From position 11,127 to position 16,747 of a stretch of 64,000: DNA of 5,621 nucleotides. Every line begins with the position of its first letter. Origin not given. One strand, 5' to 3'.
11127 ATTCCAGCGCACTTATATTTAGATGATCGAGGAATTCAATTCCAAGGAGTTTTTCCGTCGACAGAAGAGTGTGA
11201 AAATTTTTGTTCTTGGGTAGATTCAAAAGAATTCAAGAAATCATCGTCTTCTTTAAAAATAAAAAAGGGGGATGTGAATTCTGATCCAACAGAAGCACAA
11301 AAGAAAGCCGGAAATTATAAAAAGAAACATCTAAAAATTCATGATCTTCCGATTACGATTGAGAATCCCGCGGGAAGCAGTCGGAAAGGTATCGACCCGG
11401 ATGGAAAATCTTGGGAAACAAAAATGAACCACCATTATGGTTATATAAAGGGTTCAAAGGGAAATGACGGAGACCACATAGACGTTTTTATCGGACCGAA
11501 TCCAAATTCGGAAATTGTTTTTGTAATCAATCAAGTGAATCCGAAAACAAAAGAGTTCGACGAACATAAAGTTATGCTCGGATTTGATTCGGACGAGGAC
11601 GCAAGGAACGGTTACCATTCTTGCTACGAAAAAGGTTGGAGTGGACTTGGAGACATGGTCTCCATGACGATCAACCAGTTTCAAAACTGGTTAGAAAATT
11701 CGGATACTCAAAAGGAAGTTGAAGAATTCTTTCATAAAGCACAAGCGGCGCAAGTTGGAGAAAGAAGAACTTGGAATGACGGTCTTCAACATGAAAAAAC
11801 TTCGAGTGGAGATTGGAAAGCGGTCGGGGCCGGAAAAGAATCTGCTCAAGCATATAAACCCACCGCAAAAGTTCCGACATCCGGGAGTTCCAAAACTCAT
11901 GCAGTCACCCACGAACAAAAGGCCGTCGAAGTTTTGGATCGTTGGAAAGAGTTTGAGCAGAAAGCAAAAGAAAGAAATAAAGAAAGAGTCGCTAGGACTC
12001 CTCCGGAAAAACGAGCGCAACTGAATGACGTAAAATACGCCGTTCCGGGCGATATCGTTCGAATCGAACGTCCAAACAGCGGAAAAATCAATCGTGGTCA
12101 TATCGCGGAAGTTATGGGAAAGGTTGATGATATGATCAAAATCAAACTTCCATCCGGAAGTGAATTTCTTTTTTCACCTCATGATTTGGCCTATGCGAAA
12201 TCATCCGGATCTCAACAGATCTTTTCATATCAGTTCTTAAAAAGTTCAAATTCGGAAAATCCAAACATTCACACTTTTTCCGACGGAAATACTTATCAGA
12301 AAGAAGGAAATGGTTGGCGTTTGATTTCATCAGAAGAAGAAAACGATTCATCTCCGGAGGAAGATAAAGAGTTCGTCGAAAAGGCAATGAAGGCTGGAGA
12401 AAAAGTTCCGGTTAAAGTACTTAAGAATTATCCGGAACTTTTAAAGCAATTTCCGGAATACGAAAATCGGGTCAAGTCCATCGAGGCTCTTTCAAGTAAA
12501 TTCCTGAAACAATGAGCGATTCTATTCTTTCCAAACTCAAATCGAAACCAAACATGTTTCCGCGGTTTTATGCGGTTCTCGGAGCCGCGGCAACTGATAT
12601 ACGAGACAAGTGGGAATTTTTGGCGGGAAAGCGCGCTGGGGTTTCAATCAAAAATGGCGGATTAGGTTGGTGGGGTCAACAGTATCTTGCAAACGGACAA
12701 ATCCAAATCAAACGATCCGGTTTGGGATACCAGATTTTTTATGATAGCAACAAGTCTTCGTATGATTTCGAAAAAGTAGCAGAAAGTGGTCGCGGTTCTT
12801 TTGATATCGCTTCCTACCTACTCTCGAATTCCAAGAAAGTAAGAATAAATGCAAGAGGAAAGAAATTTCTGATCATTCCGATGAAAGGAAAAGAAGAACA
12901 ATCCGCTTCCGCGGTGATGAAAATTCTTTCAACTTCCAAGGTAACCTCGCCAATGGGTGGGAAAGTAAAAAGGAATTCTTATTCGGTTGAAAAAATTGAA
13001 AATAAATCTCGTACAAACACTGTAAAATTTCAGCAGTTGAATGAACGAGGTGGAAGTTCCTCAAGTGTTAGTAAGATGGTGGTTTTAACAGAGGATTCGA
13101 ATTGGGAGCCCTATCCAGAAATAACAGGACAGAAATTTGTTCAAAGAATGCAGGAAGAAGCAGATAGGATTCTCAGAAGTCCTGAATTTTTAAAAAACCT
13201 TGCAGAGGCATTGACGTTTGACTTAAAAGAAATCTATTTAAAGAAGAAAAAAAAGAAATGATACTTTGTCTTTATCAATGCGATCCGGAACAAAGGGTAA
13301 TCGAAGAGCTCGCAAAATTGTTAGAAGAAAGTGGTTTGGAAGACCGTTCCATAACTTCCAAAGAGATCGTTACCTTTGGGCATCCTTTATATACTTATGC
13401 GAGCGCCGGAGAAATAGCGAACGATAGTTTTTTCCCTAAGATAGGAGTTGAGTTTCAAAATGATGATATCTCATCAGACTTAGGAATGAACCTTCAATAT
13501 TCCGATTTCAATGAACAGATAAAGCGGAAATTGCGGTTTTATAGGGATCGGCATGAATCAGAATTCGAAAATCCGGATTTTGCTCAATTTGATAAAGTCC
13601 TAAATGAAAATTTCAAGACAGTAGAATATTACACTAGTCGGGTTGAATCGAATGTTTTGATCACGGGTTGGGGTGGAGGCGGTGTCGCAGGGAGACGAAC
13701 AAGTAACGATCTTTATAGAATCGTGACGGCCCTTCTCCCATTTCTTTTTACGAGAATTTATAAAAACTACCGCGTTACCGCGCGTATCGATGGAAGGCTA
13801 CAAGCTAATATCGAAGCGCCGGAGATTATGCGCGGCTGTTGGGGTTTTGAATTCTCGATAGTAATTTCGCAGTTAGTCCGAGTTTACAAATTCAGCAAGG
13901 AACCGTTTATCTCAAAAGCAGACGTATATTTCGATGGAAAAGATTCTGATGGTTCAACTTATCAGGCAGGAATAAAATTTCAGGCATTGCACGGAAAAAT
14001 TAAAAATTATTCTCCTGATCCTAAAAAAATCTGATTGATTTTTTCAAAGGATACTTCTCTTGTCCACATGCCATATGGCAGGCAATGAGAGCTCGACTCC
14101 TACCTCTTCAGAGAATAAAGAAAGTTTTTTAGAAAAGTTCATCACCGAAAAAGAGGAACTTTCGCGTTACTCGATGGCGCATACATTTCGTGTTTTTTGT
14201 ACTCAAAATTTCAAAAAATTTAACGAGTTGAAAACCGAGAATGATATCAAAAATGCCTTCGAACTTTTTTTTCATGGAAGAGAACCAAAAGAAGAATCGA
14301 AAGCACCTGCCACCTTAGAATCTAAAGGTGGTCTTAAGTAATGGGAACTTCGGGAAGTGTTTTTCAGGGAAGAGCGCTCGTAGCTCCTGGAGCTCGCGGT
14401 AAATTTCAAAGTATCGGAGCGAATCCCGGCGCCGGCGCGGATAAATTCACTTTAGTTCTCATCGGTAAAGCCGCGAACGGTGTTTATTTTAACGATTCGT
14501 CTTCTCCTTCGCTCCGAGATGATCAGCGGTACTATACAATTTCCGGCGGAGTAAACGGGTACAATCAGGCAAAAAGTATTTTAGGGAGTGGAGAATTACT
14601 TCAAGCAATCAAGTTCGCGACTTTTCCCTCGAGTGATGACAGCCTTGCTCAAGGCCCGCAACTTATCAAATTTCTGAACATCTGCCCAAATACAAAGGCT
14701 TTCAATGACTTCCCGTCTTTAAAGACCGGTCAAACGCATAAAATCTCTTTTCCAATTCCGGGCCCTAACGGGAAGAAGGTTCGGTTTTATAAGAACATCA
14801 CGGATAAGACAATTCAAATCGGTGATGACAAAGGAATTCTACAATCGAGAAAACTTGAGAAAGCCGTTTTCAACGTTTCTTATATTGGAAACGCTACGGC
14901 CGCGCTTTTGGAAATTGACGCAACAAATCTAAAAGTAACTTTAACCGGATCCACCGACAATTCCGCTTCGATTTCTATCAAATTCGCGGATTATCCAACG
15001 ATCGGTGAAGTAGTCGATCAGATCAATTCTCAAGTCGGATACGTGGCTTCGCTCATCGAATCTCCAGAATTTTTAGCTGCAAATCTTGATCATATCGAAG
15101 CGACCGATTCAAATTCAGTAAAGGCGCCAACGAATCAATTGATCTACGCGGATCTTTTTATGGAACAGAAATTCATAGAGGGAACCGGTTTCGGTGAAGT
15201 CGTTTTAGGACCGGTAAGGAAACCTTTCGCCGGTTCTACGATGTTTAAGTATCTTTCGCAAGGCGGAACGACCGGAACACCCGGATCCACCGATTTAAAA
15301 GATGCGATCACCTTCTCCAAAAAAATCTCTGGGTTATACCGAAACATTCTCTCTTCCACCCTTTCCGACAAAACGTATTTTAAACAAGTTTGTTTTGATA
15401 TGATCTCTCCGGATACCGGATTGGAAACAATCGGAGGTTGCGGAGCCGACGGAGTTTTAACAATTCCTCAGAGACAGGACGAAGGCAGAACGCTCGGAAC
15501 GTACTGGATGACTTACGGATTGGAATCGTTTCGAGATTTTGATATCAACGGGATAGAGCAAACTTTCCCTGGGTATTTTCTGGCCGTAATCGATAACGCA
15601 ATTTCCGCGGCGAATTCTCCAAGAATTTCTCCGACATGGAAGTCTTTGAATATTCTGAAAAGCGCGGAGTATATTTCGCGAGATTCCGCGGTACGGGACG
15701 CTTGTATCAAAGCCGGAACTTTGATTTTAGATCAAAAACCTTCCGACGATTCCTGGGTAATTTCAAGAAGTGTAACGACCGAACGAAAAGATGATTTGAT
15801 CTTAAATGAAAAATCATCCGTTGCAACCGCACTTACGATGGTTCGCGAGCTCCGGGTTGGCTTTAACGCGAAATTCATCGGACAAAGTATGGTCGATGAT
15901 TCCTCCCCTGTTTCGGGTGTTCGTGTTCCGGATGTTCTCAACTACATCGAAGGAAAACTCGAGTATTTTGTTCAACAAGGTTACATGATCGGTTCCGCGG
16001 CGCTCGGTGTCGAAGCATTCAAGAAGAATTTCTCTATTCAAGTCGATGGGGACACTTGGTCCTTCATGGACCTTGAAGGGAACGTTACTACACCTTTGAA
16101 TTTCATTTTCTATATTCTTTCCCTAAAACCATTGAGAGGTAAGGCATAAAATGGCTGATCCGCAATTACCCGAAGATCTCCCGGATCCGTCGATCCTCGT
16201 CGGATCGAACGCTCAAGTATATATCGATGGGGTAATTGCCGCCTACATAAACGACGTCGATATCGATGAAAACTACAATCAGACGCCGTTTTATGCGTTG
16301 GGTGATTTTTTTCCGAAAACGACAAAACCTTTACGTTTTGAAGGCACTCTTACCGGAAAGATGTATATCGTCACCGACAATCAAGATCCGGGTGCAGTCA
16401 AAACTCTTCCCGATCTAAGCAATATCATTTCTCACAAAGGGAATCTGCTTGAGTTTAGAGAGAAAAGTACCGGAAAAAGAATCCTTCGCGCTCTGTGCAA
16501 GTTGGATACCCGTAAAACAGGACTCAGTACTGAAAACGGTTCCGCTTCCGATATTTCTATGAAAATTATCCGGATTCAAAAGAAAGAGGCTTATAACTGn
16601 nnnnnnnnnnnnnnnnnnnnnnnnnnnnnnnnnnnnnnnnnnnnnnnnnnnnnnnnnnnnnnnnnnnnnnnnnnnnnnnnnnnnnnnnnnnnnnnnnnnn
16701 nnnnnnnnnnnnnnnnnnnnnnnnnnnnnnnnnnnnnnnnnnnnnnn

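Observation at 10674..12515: HAD (NT5C-like) phosphatase fused to an inorganic-pyrophosphatase-like domain, encoded inside the virion morphogenesis module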

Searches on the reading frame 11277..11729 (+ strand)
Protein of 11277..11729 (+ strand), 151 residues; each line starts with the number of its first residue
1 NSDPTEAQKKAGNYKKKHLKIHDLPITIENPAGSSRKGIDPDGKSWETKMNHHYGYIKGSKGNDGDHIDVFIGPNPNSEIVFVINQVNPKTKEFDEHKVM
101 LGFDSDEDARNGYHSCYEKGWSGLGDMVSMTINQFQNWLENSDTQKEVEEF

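Call 41: search_solved_structures(query=A4, max_evalue=10, show_alignments=4)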
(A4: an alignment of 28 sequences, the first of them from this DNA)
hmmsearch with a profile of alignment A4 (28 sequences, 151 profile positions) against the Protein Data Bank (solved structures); distinct sequences matched with E-value up to 10: 35.
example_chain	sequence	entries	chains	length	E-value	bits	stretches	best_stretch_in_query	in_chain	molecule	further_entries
9b41_L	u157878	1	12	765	1.1e-47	164.6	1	17-148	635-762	gp19 Portal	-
4z70_A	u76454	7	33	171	0.026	17.4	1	17-72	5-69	Inorganic pyrophosphatase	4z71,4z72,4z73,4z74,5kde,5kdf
1sxv_A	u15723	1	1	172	0.028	17.2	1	17-72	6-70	Inorganic pyrophosphatase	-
1wcf_A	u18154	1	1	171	0.03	17.1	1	18-72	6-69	INORGANIC PYROPHOSPHATASE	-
6n1c_A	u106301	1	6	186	0.062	16.1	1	52-73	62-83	Inorganic pyrophosphatase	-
1mjw_A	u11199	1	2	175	0.065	16.1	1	53-72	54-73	INORGANIC PYROPHOSPHATASE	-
1faj_A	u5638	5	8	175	0.066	16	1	53-72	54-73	SOLUBLE INORGANIC PYROPHOSPHATASE | INORGANIC PYROPHOSPHATASE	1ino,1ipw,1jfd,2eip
1mjz_A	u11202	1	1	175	0.066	16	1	53-72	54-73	INORGANIC PYROPHOSPHATASE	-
4um4_A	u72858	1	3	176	0.066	16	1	53-72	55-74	INORGANIC PYROPHOSPHATASE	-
7wvr_A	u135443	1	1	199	0.071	15.9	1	40-76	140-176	EXLX1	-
2au7_A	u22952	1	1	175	0.073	15.9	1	53-72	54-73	Inorganic pyrophosphatase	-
1i40_A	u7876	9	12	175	0.074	15.9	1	53-72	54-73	INORGANIC PYROPHOSPHATASE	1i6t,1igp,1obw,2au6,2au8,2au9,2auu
4ecp_A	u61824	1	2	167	0.075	15.8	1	51-72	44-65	Inorganic pyrophosphatase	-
3i4q_A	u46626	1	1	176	0.094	15.5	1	52-72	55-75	APC40078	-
3d53_A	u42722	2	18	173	0.11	15.3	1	52-76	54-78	Inorganic pyrophosphatase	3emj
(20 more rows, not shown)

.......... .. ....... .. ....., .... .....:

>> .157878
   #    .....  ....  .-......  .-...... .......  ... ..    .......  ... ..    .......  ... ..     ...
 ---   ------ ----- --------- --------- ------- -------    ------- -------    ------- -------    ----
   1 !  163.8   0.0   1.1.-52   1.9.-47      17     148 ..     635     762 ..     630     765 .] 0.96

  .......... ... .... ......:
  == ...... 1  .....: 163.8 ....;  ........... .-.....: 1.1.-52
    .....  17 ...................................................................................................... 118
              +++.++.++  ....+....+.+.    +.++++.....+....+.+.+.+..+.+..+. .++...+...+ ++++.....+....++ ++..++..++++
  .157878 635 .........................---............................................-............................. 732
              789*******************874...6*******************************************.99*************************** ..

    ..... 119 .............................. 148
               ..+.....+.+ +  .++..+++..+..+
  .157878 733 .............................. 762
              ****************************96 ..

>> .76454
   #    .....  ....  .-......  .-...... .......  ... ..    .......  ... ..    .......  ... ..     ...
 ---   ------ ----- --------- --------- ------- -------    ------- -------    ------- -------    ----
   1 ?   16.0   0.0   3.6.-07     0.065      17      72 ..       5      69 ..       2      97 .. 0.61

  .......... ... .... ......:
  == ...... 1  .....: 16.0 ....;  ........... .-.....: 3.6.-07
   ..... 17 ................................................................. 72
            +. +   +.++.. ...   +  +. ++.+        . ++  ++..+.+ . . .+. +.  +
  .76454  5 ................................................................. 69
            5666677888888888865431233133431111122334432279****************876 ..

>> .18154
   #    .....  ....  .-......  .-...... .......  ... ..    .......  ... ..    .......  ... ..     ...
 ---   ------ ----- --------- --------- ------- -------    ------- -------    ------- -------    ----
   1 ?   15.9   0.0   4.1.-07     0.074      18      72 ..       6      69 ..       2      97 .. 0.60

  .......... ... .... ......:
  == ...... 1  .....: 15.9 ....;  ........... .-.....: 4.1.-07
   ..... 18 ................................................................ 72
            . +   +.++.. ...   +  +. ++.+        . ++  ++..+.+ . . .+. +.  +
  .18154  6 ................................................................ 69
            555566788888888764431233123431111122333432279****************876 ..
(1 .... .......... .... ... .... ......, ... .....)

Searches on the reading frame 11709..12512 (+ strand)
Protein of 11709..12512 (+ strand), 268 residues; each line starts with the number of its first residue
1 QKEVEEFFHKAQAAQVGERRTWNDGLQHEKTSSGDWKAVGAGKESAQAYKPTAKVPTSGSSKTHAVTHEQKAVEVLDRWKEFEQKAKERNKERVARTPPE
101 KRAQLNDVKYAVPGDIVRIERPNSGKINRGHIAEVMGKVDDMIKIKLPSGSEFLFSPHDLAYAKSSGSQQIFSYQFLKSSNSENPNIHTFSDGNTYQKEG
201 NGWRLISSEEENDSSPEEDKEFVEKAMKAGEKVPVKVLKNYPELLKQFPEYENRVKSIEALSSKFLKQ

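Call 28: find_homologous_proteins(query=window:11709-12512:+, max_evalue=0.01)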
Query window:11709-12512:+ (268 aa): 1 proteins with E <= 0.01 among 314 candidates.
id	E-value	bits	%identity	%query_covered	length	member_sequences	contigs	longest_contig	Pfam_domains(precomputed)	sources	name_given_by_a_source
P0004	2.9e-144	497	83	98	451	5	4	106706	-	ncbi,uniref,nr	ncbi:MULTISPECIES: hypothetical protein [Leptospira]|uniref:hypothetical protein n=1 Tax=Leptospira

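Call 68: search_protein_representatives(protein=window:11709-12512:+)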
Query: 268 residues. Proteins with E-value up to 0.001 (for the whole library): 8; up to 1e-10: 5; up to 1e-30: 4. The best 8 are listed.
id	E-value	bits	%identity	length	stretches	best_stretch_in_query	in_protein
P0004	9.1e-145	497.2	84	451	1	5-267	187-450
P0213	4.4e-61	223.1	47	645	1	4-265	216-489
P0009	1.6e-60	221.3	45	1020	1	6-262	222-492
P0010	1.5e-52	195.2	48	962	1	2-264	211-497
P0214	1.7e-12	63.9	49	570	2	220-263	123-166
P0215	9.5e-10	54.9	40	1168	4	198-249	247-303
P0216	7.0e-08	48.8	36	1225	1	78-174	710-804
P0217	1.5e-05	41.1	33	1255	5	139-209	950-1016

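Call 69: search_protein_families(library=pfam, proteins=[P0213, P0214, P0215, P0216, P0217], max_evalue=0.001)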
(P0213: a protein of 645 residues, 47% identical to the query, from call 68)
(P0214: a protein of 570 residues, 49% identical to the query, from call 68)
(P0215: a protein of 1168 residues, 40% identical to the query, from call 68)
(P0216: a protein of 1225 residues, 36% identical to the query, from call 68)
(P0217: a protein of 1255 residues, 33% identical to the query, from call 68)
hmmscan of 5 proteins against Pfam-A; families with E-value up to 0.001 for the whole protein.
P0213 (645 aa): 1 family
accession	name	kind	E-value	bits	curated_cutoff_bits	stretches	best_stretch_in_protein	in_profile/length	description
PF18823.6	InPase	-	6e-57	191.7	26.8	1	62-194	2-135/135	Inorganic Pyrophosphatase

P0214 (570 aa): 2 families
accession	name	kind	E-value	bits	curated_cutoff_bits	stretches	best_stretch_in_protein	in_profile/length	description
PF06414.18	Zeta_toxin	-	4.7e-28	98.4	22.3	1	365-535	7-185/199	Zeta toxin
PF13671.12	AAA_33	-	1.1e-08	35.9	27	1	376-508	1-130/143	AAA domain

P0215 (1168 aa): 1 family
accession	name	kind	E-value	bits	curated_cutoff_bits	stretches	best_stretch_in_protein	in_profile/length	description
PF04255.20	DUF433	-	0.00051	20.2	23.6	0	1076-1094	27-44/56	Protein of unknown function (DUF433)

P0216 (1225 aa): 5 families
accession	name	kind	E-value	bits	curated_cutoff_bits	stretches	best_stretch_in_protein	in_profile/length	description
PF18823.6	InPase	-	4e-56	189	26.8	1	493-627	1-135/135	Inorganic Pyrophosphatase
PF06414.18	Zeta_toxin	-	1.8e-26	93.3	22.3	1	966-1134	10-186/199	Zeta toxin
PF02195.25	ParB_N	-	1.2e-18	67.4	26.3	1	156-241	16-93/95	ParB N-terminal domain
PF17762.8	HTH_ParB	-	1.2e-12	48.3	22.6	1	249-344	5-101/102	ParB HTH domain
PF13671.12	AAA_33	-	6e-05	23.8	27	1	975-1110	2-134/143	AAA domain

P0217 (1255 aa): 0 families

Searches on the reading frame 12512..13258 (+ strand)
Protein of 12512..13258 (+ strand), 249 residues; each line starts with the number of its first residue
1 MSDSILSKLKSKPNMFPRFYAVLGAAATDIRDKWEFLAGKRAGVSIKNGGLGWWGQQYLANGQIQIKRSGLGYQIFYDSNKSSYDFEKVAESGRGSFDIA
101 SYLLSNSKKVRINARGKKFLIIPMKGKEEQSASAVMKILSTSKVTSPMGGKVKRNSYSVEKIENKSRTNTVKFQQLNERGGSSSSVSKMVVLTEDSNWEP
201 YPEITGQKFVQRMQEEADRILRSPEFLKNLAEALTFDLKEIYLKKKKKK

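Call 9: search_protein_families(library=phrogs, proteins=[window:12512-13258:+], max_evalue=0.001)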
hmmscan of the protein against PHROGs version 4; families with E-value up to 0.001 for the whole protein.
window:12512-13258:+ (249 aa): 1 family
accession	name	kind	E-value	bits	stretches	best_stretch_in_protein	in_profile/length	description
phrog_3734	-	unknown function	1e-76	258.3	1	8-248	4-247/247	-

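Call 19: search_protein_families(library=pfam, proteins=[window:12512-13258:+], max_evalue=0.01)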
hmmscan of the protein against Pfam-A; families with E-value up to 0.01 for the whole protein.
window:12512-13258:+ (249 aa): 0 families

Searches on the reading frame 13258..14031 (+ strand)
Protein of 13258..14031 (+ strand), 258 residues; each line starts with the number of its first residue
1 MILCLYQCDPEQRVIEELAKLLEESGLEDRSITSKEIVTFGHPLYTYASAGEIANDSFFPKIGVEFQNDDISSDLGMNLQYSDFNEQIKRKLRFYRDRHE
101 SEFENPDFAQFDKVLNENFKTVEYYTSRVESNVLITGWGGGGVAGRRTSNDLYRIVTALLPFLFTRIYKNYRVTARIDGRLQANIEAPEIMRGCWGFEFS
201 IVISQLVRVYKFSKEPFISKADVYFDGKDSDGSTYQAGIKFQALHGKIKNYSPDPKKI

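Call 9: search_protein_families(library=phrogs, proteins=[window:13258-14031:+], max_evalue=0.001)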
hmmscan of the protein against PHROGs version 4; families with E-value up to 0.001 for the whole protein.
window:13258-14031:+ (258 aa): 1 family
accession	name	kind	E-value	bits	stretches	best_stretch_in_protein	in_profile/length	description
phrog_4666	-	unknown function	4.4e-85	286.1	1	1-244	20-257/258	-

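Call 19: search_protein_families(library=pfam, proteins=[window:13258-14031:+], max_evalue=0.01)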
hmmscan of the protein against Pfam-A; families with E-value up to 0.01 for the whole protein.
window:13258-14031:+ (258 aa): 0 families

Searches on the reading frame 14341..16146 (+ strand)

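Call 9: search_protein_families(library=phrogs, proteins=[window:14341-16146:+], max_evalue=0.001)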
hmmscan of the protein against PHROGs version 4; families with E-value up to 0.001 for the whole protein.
window:14341-16146:+ (602 aa): 2 families
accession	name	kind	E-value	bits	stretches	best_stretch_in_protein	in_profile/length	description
phrog_279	-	tail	2.6e-71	241.9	1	4-601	3-488/489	tail sheath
phrog_21568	-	unknown function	8.2e-37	127.8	1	301-600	3-305/310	-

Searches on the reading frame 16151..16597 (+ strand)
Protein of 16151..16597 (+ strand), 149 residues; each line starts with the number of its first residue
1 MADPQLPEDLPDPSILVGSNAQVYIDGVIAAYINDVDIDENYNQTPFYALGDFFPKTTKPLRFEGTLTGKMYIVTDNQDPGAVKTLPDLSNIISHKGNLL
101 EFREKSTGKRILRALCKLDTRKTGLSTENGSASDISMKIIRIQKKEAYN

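Call 72: search_protein_families(library=phrogs, proteins=[window:16151-16597:+], max_evalue=0.00001)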
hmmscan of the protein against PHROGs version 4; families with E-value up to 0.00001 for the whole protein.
window:16151-16597:+ (149 aa): 1 family
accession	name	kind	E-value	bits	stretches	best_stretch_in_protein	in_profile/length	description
phrog_3776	-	unknown function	1.5e-52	178.1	1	6-149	2-143/143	-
